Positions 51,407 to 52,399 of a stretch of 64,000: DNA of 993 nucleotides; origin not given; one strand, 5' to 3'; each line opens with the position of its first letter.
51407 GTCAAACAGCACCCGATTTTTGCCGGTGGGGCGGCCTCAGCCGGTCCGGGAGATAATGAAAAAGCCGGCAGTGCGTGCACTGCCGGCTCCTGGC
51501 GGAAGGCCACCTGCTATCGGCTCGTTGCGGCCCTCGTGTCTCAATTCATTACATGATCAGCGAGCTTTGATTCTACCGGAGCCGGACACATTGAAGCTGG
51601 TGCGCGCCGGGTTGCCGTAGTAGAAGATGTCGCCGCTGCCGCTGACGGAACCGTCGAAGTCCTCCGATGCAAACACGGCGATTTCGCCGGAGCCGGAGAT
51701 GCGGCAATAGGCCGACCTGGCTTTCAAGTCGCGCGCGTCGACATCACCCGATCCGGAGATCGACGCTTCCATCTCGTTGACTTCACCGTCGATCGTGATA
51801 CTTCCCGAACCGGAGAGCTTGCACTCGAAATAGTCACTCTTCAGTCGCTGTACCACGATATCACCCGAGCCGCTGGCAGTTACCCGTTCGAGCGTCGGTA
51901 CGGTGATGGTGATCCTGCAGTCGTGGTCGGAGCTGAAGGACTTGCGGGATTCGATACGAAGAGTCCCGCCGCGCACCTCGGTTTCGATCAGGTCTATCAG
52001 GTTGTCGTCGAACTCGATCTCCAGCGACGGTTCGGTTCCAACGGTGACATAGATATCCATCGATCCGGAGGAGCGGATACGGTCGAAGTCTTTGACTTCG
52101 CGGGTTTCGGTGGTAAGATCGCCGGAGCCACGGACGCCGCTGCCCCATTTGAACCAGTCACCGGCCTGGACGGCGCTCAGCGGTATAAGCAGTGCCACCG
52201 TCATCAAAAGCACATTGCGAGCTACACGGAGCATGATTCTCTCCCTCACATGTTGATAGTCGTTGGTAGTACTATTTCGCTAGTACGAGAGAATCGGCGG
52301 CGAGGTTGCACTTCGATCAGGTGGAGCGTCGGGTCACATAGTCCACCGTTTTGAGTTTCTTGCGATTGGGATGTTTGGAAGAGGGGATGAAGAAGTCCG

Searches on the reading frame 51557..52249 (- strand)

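Call 61: search_protein_families(library=pfam, proteins=[window:51557-52249:-], max_evalue=0.0001)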
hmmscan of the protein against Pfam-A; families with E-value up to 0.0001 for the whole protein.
window:51557-52249:- (230 aa): 2 families
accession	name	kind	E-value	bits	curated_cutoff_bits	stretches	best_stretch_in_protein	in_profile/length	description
PF10988.14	DUF2807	-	2.3e-46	158.3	24.2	1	54-214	1-181/181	Putative auto-transporter adhesin, head GIN domain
PF13349.12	DUF4097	-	6.9e-05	22.8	22.9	0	60-208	8-167/247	Toastrack DUF4097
